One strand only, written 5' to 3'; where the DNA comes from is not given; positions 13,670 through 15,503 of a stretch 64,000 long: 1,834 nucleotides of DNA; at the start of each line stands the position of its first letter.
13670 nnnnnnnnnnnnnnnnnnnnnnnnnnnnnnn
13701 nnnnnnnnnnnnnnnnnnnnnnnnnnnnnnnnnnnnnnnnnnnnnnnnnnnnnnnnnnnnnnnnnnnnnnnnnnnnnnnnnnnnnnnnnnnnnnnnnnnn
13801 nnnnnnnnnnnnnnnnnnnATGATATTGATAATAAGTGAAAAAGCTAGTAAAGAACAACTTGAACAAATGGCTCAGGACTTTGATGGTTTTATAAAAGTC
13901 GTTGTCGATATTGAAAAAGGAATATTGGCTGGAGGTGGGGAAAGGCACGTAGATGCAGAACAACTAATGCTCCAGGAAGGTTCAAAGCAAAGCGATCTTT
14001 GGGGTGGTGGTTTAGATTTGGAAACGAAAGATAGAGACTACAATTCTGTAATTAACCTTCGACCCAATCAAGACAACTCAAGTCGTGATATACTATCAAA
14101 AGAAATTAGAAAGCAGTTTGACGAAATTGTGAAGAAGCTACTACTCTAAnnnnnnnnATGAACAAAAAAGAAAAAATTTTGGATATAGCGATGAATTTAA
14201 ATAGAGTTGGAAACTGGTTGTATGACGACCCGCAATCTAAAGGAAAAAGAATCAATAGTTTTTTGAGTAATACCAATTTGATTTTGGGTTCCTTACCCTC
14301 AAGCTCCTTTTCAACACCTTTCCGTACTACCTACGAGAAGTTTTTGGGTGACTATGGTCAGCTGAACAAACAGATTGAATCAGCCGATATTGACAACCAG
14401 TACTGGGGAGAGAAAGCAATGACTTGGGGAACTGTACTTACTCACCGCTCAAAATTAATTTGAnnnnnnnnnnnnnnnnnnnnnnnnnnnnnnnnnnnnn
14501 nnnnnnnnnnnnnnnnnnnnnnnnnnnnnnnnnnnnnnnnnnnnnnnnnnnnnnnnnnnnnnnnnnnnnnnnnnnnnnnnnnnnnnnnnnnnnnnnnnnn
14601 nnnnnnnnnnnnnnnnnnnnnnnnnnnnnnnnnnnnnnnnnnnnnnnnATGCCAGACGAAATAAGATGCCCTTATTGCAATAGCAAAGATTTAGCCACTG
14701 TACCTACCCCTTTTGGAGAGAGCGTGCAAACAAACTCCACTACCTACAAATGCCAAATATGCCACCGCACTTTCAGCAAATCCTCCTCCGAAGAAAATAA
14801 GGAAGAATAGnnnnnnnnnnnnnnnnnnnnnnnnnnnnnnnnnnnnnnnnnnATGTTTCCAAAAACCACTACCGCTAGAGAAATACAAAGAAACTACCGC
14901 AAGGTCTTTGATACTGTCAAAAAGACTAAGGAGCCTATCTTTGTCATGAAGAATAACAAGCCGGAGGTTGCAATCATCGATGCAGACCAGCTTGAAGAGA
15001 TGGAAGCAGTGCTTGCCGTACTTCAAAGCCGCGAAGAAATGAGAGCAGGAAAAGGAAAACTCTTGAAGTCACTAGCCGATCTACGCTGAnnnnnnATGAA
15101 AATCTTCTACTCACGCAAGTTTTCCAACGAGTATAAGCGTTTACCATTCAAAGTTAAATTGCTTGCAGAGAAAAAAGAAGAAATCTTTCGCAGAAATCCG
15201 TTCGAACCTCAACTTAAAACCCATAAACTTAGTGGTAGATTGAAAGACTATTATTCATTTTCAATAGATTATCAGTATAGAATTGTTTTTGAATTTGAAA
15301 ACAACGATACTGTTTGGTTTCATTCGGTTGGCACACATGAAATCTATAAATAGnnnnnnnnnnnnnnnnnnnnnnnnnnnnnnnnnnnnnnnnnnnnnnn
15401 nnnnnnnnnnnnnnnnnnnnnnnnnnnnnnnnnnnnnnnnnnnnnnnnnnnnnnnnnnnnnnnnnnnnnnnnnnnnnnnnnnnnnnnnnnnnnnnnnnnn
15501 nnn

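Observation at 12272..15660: Accessory island: mosaic intergenic repeat family, two IS1595-like zinc-ribbon mini-genes, a toxin-antitoxin pair and a peroxiredoxin remnant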

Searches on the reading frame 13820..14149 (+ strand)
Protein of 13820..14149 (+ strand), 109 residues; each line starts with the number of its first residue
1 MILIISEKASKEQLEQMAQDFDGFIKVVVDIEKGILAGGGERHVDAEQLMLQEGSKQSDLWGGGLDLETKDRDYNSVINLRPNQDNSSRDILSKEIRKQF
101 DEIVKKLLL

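Call 6: search_protein_families(library=pfam, max_evalue=0.1, proteins=[window:13820-14149:+])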
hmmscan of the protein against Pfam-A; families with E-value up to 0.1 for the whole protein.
window:13820-14149:+ (109 aa): 1 family
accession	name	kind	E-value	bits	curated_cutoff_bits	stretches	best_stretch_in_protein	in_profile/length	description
PF18924.5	DUF5674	-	1.4e-31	109.2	27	1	4-107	2-109/109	Protein of unknown function (DUF5674)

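Call 18: find_encoding_contigs(protein=window:13820-14149:+, flank=10000, max_places=10)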
Protein window:13820-14149:+ (109 aa): 4 contigs read that carry it; 2 places shown.
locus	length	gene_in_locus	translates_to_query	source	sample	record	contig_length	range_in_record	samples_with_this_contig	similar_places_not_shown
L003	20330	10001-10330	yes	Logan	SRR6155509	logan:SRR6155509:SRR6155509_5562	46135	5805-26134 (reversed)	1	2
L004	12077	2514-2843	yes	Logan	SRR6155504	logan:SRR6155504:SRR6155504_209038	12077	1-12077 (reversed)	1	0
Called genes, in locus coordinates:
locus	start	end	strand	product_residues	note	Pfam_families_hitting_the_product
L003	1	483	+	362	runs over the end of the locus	PF12679:ABC2_membrane_2 (weak), PF12698:ABC2_membrane_3, PF01061:ABC2_membrane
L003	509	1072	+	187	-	-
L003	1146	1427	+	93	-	PF09962:DUF2196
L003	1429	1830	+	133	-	PF10463:Peptidase_U49 (weak)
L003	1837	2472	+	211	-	PF00753:Lactamase_B, PF13483:Lactamase_B_3, PF12706:Lactamase_B_2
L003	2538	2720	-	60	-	-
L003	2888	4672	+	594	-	PF00009:GTP_EFTU, PF01926:MMR_HSR1 (weak), PF22042:EF-G_D2, PF03144:GTP_EFTU_D2, PF14492:EFG_III (faint), PF00679:EFG_C, PF21018:BipA_C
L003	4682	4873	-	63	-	-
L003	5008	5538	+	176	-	-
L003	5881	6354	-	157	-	-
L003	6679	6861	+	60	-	-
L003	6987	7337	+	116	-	PF12643:MazG-like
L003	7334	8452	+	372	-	PF27126:NmeDI_C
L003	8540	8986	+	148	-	PF13456:RVT_3 (weak)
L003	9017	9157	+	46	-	-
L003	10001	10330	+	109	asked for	PF18924:DUF5674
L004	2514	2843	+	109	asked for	PF18924:DUF5674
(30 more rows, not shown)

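Call 88: search_protein_families(library=padloc, max_evalue=0.01, proteins=[window:13820-14149:+])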
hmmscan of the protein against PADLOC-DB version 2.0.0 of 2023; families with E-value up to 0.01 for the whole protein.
window:13820-14149:+ (109 aa): 0 families

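Call 89: search_protein_families(library=phrogs, max_evalue=0.001, proteins=[window:13820-14149:+])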
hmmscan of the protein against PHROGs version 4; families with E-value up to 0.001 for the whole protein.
window:13820-14149:+ (109 aa): 0 families

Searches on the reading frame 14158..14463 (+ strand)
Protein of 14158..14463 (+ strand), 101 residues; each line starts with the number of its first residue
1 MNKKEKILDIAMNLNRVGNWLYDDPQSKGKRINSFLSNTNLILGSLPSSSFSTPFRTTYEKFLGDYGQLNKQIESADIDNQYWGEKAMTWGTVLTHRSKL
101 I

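Call 6: search_protein_families(library=pfam, max_evalue=0.1, proteins=[window:14158-14463:+])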
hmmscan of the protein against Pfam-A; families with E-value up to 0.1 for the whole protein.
window:14158-14463:+ (101 aa): 0 families

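Call 19: search_protein_families(library=ncbifam, max_evalue=1, proteins=[window:14158-14463:+])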
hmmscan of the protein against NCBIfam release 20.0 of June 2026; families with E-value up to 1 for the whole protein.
window:14158-14463:+ (101 aa): 0 families

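Call 88: search_protein_families(library=padloc, max_evalue=0.01, proteins=[window:14158-14463:+])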
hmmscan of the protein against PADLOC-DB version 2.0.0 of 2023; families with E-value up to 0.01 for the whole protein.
window:14158-14463:+ (101 aa): 0 families

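Call 89: search_protein_families(library=phrogs, max_evalue=0.001, proteins=[window:14158-14463:+])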
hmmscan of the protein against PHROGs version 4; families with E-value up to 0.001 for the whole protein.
window:14158-14463:+ (101 aa): 0 families

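Call 97: search_solved_structures(query=window:14158-14463:+, max_evalue=1)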
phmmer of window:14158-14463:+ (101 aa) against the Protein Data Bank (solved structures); distinct sequences matched with E-value up to 1: 2.
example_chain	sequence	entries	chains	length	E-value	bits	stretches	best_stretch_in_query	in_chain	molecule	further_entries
6ire_B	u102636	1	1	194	0.71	13.5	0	2-73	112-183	Inactivation-no-after-potential D protein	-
3r0h_A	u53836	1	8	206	0.86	13.3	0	2-73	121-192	Inactivation-no-after-potential D protein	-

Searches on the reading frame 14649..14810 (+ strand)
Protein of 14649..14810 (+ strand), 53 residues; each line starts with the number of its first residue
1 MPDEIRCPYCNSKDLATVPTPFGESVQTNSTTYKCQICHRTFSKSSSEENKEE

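Call 6: search_protein_families(library=pfam, max_evalue=0.1, proteins=[window:14649-14810:+])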
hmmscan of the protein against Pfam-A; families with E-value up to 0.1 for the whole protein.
window:14649-14810:+ (53 aa): 15 families
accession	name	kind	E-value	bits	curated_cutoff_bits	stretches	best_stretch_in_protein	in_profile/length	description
PF23451.1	Zn_ribbon_PaaD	-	0.00054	20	27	1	3-43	13-50/53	PaaD zinc beta ribbon domain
PF13913.12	zf-C2HC_2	-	0.0017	18.4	27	1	32-45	2-15/25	zinc-finger of a C2HC-type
PF09723.15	Zn_ribbon_8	-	0.0045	17.4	34.4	0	33-46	6-19/41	Zinc ribbon domain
PF02892.21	zf-BED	-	0.005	17.3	20.6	1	27-46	11-30/44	BED zinc finger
PF13894.12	zf-C2H2_4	-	0.011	16.9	27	0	33-45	1-13/24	C2H2-type zinc finger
PF02748.20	PyrI_C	-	0.011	16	23.4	0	18-44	20-45/48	Aspartate carbamoyltransferase regulatory chain, metal binding domain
PF00301.25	Rubredoxin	-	0.015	15.8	23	0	1-12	31-42/47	Rubredoxin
PF00096.32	zf-C2H2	-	0.022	15.6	25.2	1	33-46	1-14/23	Zinc finger, C2H2 type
PF08271.17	Zn_Ribbon_TF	-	0.03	14.3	29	0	6-19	2-14/43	TFIIB zinc-binding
PF05605.18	zf-Di19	-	0.037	14.7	27.5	0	4-44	2-43/54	Drought induced 19 protein (Di19), zinc-binding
PF13912.12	zf-C2H2_6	-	0.056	13.9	25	1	33-43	2-12/27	C2H2-type zinc finger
PF24071.1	Phage_zn_bind_3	-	0.06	13.7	27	1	29-45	12-28/46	Phage FDXHR zinc binding domain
PF12171.14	zf-C2H2_jaz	-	0.061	14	22.6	0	33-46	2-15/27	Zinc-finger double-stranded RNA-binding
PF14255.11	Cys_rich_CPXG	-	0.066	13.6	25.2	0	5-42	1-34/52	Cysteine-rich CPXCG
PF19769.4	CPxCG_zf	-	0.097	12.9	27.2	1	7-50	1-41/183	CPxCG-related zinc finger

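Call 19: search_protein_families(library=ncbifam, max_evalue=1, proteins=[window:14649-14810:+])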
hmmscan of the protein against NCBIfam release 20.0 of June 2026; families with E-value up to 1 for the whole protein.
window:14649-14810:+ (53 aa): 14 families
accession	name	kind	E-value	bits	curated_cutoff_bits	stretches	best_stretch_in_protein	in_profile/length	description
NF047912.1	ECs_2282_CxxC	subfamily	5.8e-06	26.1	37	1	5-50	3-45/60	ECs_2282 family putative zinc-binding protein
NF001607.0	PRK00398.1-4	equivalog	0.0002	21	89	1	4-15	28-39/53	DNA-directed RNA polymerase subunit P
NF048018.1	IS256_N_4Cys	domain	0.00034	21.2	27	1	29-42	18-31/31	transposase-like zinc-binding domain-containing protein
NF050000.1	IS1_IS1595_Zn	domain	0.00063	20.2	28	1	29-43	18-32/34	IS1/IS1595 family N-terminal zinc-binding domain-containing protein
NF001604.0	PRK00398.1-1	equivalog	0.0035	16.9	103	1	5-13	24-32/48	DNA-directed RNA polymerase subunit P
NF001606.0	PRK00398.1-3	equivalog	0.0063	16.3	72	1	4-10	19-25/44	DNA-directed RNA polymerase subunit P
TIGR02159.1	PA_CoA_Oxy4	equivalog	0.011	16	108.15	1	2-43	103-141/146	1,2-phenylacetyl-CoA epoxidase subunit PaaD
TIGR02605.1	CxxC_CxxC_SSSS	subfamily_domain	0.015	15.3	31.3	0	33-46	6-19/52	FmdB family zinc ribbon protein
NF033558.1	transpos_IS1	equivalog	0.02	14.8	100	1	7-51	1-40/199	IS1 family transposase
NF041869.1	paae_haloarch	equivalog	0.029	14.5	100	1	4-44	17-54/56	1,2-phenylacetyl-CoA epoxidase subunit PaaE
TIGR03655.1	anti_R_Lar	subfamily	0.045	14.1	39.6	1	6-48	3-44/55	Lar family restriction alleviation protein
NF041374.1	GDCCVxC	domain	0.045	14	40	1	4-43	2-35/58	GDCCVxC domain-containing (seleno)protein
NF001608.0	PRK00398.1-6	equivalog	0.11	12.3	84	0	5-13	22-30/46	DNA-directed RNA polymerase subunit P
NF003008.0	PRK03824.1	equivalog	0.57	10.1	125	0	5-17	108-120/135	hydrogenase nickel incorporation protein HypA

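Call 22: find_homologous_proteins(query=window:14649-14810:+, max_evalue=0.01)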
Query window:14649-14810:+: no candidate shares three 5-residue words with the query. No homologue found.

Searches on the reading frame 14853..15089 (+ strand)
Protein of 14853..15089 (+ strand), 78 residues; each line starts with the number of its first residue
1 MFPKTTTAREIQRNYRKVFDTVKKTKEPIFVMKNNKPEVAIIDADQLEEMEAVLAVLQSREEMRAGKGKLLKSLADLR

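Call 6: search_protein_families(library=pfam, max_evalue=0.1, proteins=[window:14853-15089:+])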
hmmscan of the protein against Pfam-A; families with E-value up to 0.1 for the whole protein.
window:14853-15089:+ (78 aa): 2 families
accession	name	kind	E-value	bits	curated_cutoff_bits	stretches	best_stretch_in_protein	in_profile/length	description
PF02604.26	PhdYeFM_antitox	-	2.1e-10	40.7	29.8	1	4-65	2-62/74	Antitoxin Phd_YefM, type II toxin-antitoxin system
PF12910.14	PHD_like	-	0.032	14.7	27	1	5-50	4-50/141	Antitoxin of toxin-antitoxin, RelE / RelB, TA system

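Call 88: search_protein_families(library=padloc, max_evalue=0.01, proteins=[window:14853-15089:+])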
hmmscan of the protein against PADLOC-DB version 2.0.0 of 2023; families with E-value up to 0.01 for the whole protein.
window:14853-15089:+ (78 aa): 0 families

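Call 89: search_protein_families(library=phrogs, max_evalue=0.001, proteins=[window:14853-15089:+])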
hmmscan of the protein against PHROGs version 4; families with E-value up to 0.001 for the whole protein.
window:14853-15089:+ (78 aa): 3 families
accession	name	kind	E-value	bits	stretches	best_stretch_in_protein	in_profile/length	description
phrog_2268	-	moron, auxiliary metabolic gene and host takeover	1.7e-05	25.9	1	8-60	7-57/84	antitoxin from a toxin-antitoxin system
phrog_10078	-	unknown function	1.9e-05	25.7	1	4-76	2-70/87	-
phrog_24310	-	unknown function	2.3e-05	25.5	1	7-58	13-64/106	-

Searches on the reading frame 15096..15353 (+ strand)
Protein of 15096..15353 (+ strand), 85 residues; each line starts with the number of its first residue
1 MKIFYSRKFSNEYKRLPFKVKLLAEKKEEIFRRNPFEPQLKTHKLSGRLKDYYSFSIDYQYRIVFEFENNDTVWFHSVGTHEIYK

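Call 6: search_protein_families(library=pfam, max_evalue=0.1, proteins=[window:15096-15353:+])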
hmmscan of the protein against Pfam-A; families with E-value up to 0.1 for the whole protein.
window:15096-15353:+ (85 aa): 5 families
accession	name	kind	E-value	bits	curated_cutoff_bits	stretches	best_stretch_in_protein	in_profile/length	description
PF15738.11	YafQ_toxin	-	1.4e-06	28.9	30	1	2-82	2-84/88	Bacterial toxin of type II toxin-antitoxin system, YafQ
PF05015.19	HigB-like_toxin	-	4.1e-06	27.6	27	1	12-72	25-83/91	RelE-like toxin of type II toxin-antitoxin system HigB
PF24732.2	ParE_like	-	6.4e-05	23.3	24.4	1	31-84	14-65/67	ParE-like toxin domain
PF06769.20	YoeB_toxin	-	8.2e-05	23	27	1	31-71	30-70/80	YoeB-like toxin of bacterial type II toxin-antitoxin system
PF05016.21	ParE_toxin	-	0.0013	19.7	23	1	4-82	2-86/89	ParE toxin of type II toxin-antitoxin system, parDE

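Call 88: search_protein_families(library=padloc, max_evalue=0.01, proteins=[window:15096-15353:+])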
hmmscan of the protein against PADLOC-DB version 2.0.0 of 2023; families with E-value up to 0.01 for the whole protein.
window:15096-15353:+ (85 aa): 0 families

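Call 89: search_protein_families(library=phrogs, max_evalue=0.001, proteins=[window:15096-15353:+])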
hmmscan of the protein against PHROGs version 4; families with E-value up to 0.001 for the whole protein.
window:15096-15353:+ (85 aa): 3 families
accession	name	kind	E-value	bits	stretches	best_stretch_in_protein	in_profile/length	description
phrog_1213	-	moron, auxiliary metabolic gene and host takeover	9.5e-08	33.5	1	1-85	3-88/88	RelE-like toxin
phrog_3066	-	moron, auxiliary metabolic gene and host takeover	1.4e-07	32.6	1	38-72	49-83/94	toxin of TA system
phrog_7251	-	moron, auxiliary metabolic gene and host takeover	7.7e-05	23.9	1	2-81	3-85/90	RelE-like toxin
